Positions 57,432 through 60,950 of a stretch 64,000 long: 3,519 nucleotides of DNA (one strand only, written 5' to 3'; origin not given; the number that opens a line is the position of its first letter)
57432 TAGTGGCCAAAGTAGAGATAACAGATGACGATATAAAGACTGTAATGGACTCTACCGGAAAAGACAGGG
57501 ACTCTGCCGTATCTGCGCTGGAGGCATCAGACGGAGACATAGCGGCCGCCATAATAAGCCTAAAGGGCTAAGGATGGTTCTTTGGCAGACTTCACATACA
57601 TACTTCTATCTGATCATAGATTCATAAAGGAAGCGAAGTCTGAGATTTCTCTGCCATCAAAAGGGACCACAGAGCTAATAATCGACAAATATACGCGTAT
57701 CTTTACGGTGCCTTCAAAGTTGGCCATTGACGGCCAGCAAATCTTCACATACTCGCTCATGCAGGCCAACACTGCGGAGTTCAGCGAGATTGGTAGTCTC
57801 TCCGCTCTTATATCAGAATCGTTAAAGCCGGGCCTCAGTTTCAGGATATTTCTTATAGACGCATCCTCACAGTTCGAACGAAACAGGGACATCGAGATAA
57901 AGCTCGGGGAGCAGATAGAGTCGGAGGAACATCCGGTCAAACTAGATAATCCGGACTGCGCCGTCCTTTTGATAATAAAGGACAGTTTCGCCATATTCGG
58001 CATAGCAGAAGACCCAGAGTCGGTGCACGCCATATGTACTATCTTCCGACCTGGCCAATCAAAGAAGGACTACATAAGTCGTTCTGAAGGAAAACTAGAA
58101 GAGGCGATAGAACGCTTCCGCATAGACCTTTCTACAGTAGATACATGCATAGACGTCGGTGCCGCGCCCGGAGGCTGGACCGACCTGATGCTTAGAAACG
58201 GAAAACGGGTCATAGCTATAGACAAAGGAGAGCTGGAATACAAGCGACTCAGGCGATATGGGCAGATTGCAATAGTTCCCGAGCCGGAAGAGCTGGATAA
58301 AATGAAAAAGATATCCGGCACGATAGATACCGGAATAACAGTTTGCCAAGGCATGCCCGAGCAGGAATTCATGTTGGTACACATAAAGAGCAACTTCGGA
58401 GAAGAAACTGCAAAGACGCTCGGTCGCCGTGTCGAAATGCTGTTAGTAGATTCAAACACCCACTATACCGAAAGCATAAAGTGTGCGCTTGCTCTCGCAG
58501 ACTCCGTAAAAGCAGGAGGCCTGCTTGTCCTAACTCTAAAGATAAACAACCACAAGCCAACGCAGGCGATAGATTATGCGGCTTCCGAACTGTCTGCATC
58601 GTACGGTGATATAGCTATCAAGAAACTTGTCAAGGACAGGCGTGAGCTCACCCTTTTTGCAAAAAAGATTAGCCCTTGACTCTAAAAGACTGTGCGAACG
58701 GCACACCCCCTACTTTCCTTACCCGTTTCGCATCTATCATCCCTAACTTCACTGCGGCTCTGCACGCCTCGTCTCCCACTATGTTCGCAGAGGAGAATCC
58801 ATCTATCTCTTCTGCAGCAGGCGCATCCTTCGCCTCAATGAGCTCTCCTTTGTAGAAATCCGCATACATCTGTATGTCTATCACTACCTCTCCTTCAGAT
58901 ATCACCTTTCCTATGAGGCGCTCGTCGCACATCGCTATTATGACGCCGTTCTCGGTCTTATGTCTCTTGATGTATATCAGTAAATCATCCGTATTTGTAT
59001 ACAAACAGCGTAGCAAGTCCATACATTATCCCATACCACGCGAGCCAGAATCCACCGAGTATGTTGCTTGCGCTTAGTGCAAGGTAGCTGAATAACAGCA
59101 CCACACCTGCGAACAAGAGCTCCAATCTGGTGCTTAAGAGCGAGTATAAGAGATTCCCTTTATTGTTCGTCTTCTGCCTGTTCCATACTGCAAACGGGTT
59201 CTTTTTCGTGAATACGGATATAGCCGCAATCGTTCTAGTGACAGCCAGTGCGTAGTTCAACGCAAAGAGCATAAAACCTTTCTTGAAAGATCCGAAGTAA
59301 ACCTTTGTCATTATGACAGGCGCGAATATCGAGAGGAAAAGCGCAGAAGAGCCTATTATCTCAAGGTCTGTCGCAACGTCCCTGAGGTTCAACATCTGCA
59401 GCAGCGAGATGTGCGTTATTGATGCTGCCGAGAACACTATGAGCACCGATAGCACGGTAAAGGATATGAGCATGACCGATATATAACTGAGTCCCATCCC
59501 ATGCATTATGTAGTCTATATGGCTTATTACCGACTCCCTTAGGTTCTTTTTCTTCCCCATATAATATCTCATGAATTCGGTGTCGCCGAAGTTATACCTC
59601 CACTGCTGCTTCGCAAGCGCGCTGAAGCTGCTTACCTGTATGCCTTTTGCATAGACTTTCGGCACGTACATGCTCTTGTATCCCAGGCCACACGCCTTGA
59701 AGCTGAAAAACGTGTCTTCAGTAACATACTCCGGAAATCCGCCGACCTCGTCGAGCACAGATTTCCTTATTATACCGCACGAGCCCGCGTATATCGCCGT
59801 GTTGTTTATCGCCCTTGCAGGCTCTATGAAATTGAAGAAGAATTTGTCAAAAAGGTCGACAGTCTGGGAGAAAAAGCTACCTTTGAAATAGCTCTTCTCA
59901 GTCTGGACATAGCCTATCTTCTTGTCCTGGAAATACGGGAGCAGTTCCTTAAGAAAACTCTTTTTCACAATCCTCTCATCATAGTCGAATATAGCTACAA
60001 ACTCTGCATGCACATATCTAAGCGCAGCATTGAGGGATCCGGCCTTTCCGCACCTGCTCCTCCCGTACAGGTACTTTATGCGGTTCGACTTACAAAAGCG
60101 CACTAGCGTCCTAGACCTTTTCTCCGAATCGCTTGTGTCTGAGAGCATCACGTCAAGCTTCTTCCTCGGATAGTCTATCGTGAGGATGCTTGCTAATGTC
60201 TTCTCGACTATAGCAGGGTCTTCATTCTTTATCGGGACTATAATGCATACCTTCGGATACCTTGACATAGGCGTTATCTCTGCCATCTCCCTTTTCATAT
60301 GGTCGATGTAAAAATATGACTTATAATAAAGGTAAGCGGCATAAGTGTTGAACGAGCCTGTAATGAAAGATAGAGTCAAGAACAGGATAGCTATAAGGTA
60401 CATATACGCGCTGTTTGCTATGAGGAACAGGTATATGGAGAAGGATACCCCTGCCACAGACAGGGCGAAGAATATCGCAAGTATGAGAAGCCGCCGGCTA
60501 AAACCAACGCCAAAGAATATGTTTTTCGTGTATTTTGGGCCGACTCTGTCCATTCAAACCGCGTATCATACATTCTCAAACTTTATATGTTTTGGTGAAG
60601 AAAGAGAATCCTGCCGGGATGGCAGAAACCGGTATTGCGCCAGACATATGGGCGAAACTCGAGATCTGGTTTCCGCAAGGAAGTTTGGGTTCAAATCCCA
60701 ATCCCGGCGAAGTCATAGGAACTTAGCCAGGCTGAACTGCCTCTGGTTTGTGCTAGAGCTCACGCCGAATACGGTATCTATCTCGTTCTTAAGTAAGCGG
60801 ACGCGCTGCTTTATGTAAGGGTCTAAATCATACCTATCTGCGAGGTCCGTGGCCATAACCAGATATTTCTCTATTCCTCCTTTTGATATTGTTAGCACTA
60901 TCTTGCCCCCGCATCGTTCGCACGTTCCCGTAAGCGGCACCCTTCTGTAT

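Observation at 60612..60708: tRNA-Ser with a 13-nt intron at anticodon-loop position 32/33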

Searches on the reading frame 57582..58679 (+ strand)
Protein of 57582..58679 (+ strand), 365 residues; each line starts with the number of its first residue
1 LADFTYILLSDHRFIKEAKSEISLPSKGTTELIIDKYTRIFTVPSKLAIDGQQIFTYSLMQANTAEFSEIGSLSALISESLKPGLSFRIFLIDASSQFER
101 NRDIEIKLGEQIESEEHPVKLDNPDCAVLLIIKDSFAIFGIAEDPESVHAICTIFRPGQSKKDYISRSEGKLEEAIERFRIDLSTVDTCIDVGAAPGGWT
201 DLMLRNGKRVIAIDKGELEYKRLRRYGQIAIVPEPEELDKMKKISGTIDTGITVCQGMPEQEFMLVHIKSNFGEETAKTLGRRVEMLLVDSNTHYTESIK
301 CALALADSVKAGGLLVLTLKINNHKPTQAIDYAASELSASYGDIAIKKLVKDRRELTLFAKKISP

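Call 47: search_protein_families(library=pfam, proteins=[window:57582-58679:+], max_evalue=0.001)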
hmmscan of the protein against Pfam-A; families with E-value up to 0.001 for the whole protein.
window:57582-58679:+ (365 aa): 1 family
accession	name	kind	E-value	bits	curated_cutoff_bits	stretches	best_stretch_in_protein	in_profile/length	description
PF01728.25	FtsJ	-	1.3e-12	48.5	24.1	1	164-224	1-62/181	FtsJ-like methyltransferase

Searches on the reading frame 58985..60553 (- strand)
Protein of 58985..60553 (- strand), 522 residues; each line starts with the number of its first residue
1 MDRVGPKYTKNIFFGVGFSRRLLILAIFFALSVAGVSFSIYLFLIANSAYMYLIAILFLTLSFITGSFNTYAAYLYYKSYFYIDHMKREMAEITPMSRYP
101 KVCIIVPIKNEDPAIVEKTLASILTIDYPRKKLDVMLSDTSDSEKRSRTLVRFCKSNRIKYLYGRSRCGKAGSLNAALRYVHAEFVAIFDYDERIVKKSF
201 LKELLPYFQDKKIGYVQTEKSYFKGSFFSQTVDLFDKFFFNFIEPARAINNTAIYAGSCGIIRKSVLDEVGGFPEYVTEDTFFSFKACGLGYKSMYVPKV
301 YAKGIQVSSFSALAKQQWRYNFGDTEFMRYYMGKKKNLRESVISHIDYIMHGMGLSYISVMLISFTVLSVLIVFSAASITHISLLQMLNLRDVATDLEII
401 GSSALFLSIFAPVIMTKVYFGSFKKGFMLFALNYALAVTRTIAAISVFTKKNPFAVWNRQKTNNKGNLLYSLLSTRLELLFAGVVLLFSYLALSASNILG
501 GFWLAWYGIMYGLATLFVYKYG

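Call 10: find_encoding_contigs(protein=window:58985-60553:-, flank=3000, max_places=6)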
Protein window:58985-60553:- (522 aa): 20 contigs read that carry it; 6 places shown.
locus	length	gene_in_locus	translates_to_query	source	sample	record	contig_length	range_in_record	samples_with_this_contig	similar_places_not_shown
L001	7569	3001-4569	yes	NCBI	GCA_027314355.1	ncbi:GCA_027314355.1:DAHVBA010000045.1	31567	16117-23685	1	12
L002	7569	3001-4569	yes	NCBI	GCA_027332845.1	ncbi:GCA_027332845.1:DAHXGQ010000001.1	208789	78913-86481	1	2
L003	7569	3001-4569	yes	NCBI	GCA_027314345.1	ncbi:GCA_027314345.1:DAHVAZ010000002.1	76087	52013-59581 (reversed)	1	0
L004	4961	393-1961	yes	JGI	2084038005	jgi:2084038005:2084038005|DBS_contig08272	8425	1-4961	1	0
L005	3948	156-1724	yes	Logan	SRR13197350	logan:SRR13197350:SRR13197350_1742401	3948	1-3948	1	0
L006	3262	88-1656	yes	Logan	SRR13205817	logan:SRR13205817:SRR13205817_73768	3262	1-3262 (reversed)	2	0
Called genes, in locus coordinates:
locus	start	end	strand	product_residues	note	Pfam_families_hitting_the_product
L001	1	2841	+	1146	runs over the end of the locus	PF03833:PolC_DP2_N, PF24844:PolC_DP2_central, PF24846:PolC_DP2_cat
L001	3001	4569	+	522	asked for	PF13506:Glyco_transf_21, PF00535:Glycos_transf_2, PF13641:Glyco_tranf_2_3, PF13632:Glyco_trans_2_3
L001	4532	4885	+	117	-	PF04242:DUF424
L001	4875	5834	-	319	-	PF01728:FtsJ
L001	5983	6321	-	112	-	PF03672:UPF0154 (faint), PF01849:NAC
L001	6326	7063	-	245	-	PF00520:Ion_trans, PF07885:Ion_trans_2, PF02254:TrkA_N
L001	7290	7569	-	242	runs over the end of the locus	-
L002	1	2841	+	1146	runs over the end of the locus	PF03833:PolC_DP2_N, PF24844:PolC_DP2_central, PF24846:PolC_DP2_cat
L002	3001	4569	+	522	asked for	PF13506:Glyco_transf_21, PF00535:Glycos_transf_2, PF13641:Glyco_tranf_2_3, PF13632:Glyco_trans_2_3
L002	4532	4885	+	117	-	PF04242:DUF424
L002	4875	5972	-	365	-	PF01728:FtsJ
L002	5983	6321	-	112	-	PF03672:UPF0154 (faint), PF01849:NAC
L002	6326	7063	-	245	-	PF00520:Ion_trans, PF07885:Ion_trans_2, PF02254:TrkA_N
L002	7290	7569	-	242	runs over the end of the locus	-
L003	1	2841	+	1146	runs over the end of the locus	PF03833:PolC_DP2_N, PF24844:PolC_DP2_central, PF24846:PolC_DP2_cat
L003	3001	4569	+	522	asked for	PF13506:Glyco_transf_21, PF00535:Glycos_transf_2, PF13641:Glyco_tranf_2_3, PF13632:Glyco_trans_2_3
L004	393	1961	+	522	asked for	PF13506:Glyco_transf_21, PF00535:Glycos_transf_2, PF13641:Glyco_tranf_2_3, PF13632:Glyco_trans_2_3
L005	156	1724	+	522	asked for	PF13506:Glyco_transf_21, PF00535:Glycos_transf_2, PF13641:Glyco_tranf_2_3, PF13632:Glyco_trans_2_3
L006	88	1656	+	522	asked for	PF13506:Glyco_transf_21, PF00535:Glycos_transf_2, PF13641:Glyco_tranf_2_3, PF13632:Glyco_trans_2_3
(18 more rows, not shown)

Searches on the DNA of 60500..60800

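Call 5: search_rna_families(source=window, start=60500, end=60800, threshold=evalue, max_evalue=10, show_alignments=3)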
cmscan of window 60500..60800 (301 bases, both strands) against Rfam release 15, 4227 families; matches with E-value up to 10: 4.
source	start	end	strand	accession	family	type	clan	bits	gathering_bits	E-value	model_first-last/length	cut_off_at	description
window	60613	60709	+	RF00005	tRNA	Gene; tRNA;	CL00001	43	29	3.9e-08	1-71/71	no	tRNA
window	60541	60564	+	RF02359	MS2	Cis-reg;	-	14.9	40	0.35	1-36/36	no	Bacteriophage MS2 operator hairpin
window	60590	60646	+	RF02337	GlsR8_miR10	Gene; snRNA; snoRNA; CD-box;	-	13.3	100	4.8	1-70/70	no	Giardia snoRNA GlsR8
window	60635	60712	+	RF03072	raiA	Cis-reg; riboswitch;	-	11.6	101.3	1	1-209/209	no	raiA RNA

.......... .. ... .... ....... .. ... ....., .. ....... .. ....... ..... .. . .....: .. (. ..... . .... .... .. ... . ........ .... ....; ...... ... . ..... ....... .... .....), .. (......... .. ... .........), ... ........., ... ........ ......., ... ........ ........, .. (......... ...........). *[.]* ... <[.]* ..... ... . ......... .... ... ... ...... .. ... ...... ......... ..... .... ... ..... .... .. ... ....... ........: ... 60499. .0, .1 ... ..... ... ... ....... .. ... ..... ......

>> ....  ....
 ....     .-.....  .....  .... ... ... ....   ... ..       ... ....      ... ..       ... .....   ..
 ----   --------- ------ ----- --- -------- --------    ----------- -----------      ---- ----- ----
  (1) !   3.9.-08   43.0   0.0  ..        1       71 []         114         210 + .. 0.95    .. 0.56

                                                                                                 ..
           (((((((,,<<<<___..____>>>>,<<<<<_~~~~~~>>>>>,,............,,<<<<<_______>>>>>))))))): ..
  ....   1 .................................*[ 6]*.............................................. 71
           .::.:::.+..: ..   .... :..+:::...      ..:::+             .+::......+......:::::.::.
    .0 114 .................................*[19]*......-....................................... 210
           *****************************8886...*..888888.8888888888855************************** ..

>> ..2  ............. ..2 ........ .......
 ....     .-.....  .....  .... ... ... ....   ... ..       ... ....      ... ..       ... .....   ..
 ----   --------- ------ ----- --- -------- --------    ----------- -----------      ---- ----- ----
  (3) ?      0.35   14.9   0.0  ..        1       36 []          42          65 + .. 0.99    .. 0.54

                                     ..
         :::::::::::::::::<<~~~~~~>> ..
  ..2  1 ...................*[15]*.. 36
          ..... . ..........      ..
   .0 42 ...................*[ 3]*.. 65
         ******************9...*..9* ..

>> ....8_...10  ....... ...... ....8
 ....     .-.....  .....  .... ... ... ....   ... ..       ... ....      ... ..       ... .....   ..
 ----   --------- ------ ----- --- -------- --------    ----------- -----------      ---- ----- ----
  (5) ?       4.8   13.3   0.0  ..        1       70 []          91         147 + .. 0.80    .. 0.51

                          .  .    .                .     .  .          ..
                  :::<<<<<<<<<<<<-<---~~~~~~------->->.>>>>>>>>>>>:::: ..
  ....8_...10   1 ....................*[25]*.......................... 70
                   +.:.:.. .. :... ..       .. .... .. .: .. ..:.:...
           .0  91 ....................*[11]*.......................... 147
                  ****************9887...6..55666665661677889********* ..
